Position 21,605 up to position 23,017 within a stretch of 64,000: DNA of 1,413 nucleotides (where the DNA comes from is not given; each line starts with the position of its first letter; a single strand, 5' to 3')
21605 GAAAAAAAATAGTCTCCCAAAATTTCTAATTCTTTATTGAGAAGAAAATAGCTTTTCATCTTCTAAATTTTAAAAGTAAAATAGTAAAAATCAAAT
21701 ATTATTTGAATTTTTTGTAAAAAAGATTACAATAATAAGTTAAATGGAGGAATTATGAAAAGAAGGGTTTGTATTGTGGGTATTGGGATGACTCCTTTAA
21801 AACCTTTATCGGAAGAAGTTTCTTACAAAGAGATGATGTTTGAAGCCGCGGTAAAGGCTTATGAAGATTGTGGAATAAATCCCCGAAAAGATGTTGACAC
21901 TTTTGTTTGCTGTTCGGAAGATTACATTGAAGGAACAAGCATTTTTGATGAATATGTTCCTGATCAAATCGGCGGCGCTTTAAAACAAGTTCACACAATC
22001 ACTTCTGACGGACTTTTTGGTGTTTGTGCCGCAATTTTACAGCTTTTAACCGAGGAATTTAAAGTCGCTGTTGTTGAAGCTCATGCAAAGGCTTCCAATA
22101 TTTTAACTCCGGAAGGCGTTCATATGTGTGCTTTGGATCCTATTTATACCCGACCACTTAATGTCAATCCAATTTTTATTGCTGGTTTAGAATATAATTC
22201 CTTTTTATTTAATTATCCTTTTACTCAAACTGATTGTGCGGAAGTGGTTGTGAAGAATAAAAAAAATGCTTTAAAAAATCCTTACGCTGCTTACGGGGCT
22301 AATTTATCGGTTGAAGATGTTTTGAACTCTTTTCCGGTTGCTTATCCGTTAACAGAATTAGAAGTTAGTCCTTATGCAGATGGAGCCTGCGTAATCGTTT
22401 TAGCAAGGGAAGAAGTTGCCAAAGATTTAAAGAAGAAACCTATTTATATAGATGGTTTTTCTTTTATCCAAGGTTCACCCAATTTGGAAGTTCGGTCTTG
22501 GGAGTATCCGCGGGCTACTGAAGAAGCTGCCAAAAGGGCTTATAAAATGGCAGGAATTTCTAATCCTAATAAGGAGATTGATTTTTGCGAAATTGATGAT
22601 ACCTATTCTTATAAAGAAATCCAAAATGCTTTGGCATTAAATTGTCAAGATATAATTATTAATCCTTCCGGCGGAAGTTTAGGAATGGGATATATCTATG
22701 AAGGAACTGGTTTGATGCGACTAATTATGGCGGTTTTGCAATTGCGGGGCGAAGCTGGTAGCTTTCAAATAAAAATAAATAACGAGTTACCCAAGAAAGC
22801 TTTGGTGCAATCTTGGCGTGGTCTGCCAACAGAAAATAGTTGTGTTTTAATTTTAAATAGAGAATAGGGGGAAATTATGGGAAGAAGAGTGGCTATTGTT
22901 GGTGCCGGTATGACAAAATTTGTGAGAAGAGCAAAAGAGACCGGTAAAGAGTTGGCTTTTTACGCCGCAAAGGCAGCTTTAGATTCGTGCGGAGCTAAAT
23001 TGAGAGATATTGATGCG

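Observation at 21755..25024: Four-gene cassette: two thiolase-fold paralogs stripped of all canonical catalytic residues, plus two DUF35 zinc-ribbon/OB proteins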

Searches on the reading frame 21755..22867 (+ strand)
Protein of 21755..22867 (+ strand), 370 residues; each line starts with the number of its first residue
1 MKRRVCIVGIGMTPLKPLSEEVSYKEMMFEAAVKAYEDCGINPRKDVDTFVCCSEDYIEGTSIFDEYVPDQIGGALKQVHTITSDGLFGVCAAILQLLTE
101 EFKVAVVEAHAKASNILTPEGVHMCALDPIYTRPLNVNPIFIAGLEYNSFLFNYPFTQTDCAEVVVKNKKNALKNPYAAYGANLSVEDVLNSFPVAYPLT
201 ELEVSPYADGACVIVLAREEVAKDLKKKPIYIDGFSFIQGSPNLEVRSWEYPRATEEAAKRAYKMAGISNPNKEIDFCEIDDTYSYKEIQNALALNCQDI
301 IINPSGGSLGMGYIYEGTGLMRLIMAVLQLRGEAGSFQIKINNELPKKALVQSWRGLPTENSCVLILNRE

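Call 3: search_protein_families(library=pfam, proteins=[window:21755-22867:+], max_evalue=0.01)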
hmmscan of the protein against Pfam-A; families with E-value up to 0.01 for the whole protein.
window:21755-22867:+ (370 aa): 2 families
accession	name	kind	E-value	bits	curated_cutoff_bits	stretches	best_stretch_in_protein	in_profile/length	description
PF22691.2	Thiolase_C_1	-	3.7e-11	43.4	28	2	302-368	83-143/144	Thiolase C-terminal domain-like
PF02803.24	Thiolase_C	-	5.4e-05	23.3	27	1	257-331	26-98/123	Thiolase, C-terminal domain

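Call 4: search_protein_families(library=ncbifam, proteins=[window:21755-22867:+], max_evalue=0.01)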
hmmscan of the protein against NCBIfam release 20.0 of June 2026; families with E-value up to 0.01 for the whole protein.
window:21755-22867:+ (370 aa): 26 families (the best 25 are shown)
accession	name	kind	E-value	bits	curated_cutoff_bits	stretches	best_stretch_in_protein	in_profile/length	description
NF004722.0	PRK06066.1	equivalog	6.9e-120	400.6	516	1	3-368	4-384/385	thiolase domain-containing protein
NF004721.0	PRK06065.1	equivalog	4.3e-64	216.8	455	1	2-367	9-391/393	thiolase domain-containing protein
NF004720.0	PRK06064.1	subfamily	1.8e-44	152.1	420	1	3-290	2-293/389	thiolase domain-containing protein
NF006180.0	PRK08313.1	subfamily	4.6e-34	117.9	514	1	2-289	3-292/389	thiolase domain-containing protein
NF005924.0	PRK07937.1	subfamily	8.9e-34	117.4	419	1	2-329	2-322/353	lipid-transfer protein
NF053570.1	AcCoTHIOL_METTL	equivalog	6.1e-33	114.2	600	1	3-289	2-290/385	acetyl-CoA acetyltransferase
NF004810.0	PRK06157.1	equivalog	2e-31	109.5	403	1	161-289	170-302/400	acetyl-CoA acetyltransferase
NF004982.0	PRK06365.1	equivalog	9.8e-31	107.2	695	2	1-234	14-252/430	thiolase domain-containing protein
NF009228.0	PRK12578.1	subfamily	1.7e-30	105.9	485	1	1-290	1-294/387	thiolase domain-containing protein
NF004811.0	PRK06158.1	subfamily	1e-28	100.5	421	1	4-287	9-286/384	acetyl-CoA acetyltransferase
NF006102.0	PRK08256.1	subfamily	1.3e-27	96.8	436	3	150-291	158-302/394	lipid-transfer protein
NF053628.1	BnzsclthlBbsBGT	equivalog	3.7e-23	82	750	1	2-291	4-290/389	benzoylsuccinyl-CoA thiolase subunit BbsB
NF005892.0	PRK07855.1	subfamily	9e-21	74.2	469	1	2-249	5-259/390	lipid-transfer protein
NF006010.0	PRK08142.1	subfamily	6.8e-20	71.2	462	1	2-285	4-285/388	thiolase domain-containing protein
NF004715.0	PRK06059.1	equivalog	1.5e-18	67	424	1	2-240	3-247/399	lipid-transfer protein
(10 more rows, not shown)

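Call 6: search_solved_structures(query=window:21755-22867:+, max_evalue=0.001, show_alignments=3)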
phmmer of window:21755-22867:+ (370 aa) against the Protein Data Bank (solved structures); distinct sequences matched with E-value up to 0.001: 16.
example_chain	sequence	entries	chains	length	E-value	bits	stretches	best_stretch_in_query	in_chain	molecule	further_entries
7yvy_A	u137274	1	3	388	4.4e-21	78.6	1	3-335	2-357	Acetyl-CoA acetyltransferase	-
7pxp_C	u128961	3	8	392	1.8e-19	73.3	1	155-341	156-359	Benzoylsuccinyl-CoA thiolase subunit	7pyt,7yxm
4yzo_A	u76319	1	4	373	4.5e-19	72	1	98-340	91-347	Putative acyl-CoA acyltransferase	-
6esq_A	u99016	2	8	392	5.1e-18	68.5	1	3-286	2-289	acetoacetyl-CoA thiolase | Acetyl-CoA acetyltransferase thiolase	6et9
6hsj_A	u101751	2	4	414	3.7e-16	62.4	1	158-295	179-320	SCP2-thiolase (type-1)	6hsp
6hrv_A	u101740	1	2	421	4e-16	62.3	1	158-295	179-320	SCP2-thiolase (type-1)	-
4u4e_A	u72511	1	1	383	2.5e-13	53.1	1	30-289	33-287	Thiolase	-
9myr_A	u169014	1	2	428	4.5e-10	42.4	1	160-285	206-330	Nonspecific lipid-transfer protein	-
5xz5_A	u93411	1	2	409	1.8e-06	30.5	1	199-335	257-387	Acetyl-CoA acetyltransferase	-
5xyj_B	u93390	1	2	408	1.9e-06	30.5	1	199-335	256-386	Acetyl-CoA acetyltransferase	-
6ok1_A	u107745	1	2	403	2.6e-06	30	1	120-236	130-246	Lipid-transfer protein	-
9skm_I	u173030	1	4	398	1.1e-05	28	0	289-368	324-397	2,4-diacetylphloroglucinol biosynthesis protein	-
9skh_I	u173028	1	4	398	1.1e-05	28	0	289-368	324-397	2,4-diacetylphloroglucinol biosynthesis protein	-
9vbo_E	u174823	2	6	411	4.1e-05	26.1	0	5-168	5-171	3-oxoacyl-[acyl-carrier-protein (ACP)] synthase III domain protein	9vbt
6aqp_A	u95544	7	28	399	0.00017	24.1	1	198-330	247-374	Acetyl-CoA acetyltransferase | Acetyl-CoA acetyltransferase, acetylated enzyme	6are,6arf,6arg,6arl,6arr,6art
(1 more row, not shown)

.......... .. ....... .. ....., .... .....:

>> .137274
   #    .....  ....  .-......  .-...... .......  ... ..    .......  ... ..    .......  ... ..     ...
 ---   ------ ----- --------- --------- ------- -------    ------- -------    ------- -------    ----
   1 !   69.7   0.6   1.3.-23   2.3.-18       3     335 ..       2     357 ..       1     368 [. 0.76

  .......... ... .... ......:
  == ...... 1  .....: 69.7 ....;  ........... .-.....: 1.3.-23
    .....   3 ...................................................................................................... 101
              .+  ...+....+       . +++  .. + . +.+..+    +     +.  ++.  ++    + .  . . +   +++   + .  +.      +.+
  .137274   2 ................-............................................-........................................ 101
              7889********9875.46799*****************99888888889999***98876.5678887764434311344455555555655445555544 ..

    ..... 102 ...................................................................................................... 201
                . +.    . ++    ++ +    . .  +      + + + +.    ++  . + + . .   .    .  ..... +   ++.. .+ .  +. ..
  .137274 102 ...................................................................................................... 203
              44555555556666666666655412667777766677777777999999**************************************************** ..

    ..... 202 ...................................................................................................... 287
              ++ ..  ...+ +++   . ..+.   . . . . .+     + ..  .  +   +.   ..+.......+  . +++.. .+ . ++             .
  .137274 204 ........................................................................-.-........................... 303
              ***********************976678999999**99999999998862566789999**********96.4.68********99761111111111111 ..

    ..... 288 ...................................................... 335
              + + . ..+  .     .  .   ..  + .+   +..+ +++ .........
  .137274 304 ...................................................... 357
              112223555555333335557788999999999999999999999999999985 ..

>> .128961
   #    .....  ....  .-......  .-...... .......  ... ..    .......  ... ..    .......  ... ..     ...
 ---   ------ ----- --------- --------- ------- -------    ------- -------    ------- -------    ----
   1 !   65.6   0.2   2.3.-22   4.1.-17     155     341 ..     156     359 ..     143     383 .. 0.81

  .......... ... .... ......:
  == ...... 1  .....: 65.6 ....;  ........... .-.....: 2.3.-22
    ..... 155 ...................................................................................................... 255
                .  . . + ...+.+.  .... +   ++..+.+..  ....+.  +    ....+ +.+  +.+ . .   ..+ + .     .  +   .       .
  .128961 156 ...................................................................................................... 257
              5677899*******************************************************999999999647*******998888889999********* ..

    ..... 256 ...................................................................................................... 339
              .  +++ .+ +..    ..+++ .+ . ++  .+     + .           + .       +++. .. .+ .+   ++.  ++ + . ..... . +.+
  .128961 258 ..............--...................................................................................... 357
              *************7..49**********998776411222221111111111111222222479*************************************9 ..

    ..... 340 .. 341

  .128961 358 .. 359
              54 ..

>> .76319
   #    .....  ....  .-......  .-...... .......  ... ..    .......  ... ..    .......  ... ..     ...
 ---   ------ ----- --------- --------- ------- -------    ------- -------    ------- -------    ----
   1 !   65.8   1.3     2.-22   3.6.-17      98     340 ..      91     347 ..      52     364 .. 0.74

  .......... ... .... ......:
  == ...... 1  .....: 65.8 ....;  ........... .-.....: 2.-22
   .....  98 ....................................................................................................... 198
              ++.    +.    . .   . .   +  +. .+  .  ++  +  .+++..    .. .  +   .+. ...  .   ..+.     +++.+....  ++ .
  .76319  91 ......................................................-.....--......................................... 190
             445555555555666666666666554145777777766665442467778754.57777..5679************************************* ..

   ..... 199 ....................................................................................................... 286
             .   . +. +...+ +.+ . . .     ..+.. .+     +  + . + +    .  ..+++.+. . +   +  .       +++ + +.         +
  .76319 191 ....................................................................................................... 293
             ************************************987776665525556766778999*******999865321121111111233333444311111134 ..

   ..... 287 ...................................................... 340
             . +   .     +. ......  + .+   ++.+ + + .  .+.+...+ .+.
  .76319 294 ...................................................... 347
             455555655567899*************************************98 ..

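Call 21: find_homologous_proteins(query=window:21755-22867:+, max_evalue=1e-10)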
Query window:21755-22867:+ (370 aa): 4721 proteins with E <= 1e-10 among 8000 candidates; the best 120 are listed.
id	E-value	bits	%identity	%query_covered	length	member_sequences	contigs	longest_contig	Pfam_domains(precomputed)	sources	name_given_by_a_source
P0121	1.5e-248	842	100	100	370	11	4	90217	PF22691.3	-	-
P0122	6.7e-220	748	85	100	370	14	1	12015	PF22691.3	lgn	-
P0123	4.1e-217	738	85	100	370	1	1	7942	PF02803.25,PF22691.3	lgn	-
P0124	3.6e-146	505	61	99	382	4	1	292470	PF22691.3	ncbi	-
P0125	8.1e-142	491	59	99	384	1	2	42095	PF02803.25,PF22691.3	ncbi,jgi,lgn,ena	-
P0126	2.2e-139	483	59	99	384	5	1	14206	PF22691.3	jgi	jgi:acetyl-CoA C-acetyltransferase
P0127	2.7e-139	482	58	99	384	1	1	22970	PF22691.3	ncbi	-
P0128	2.7e-138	479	59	99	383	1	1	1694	PF22691.3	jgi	-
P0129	8.6e-138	477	60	99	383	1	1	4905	PF22691.3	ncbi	-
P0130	3.2e-136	472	59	99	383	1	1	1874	PF02803.25,PF22691.3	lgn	-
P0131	1.6e-134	467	59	99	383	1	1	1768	PF22691.3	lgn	-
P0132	1.2e-133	464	58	99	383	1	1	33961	PF22691.3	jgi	jgi:acetyl-CoA C-acetyltransferase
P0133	1.0e-130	454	57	99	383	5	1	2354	PF02803.25,PF22691.3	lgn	-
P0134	1.2e-130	454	56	99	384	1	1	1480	PF22691.3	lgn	-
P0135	3.5e-130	452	57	99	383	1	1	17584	PF02803.25,PF22691.3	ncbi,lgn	ncbi:MAG: hypothetical protein ABIK93_06955 [candidate division WOR-3 bacterium]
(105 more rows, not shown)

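Call 35: predict_structure(alignment_id=A2)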
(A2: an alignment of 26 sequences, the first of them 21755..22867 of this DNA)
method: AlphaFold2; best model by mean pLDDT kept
length: 370 residues; sequences in the alignment: 26
mean_pLDDT: 85.5   pTM: 0.89
mean pLDDT of the five models: 85.5, 84.9, 84.0, 82.3, 81.6
residues with pLDDT >= 90: 231; 70-90: 75; 50-70: 33; < 50: 31
segments of 3 or more residues with pLDDT < 50: 56-76, 124-126, 131-133
pLDDT, mean of each block of 10 residues (from residue 1): 89 89 80 94 86 60 41 52 84 93 91 59 49 60 89 96 98 97 97 92 93 95 93 91 69 94 97 97 95 95 97 90 98 96 96 79 94
secondary structure, 60 per line:
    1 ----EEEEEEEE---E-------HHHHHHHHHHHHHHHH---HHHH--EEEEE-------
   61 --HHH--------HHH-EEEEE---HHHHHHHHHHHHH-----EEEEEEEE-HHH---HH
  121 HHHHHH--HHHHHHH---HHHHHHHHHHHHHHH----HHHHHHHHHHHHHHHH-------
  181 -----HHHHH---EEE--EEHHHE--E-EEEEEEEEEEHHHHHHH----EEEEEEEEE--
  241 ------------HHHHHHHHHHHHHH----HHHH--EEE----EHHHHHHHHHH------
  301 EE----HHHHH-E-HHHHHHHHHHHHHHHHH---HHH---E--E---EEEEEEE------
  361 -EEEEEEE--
elements in order: E5-12 H24-39 H43-46 E49-53 E78-82 H86-98 E104-111 H119-126 H129-135 H139-153 H158-173 H186-190 E194-196 E209-218 H219-225 E230-238 H253-266 H271-274 E277-279 H285-294 H307-311 H315-331 E348-354 E362-368
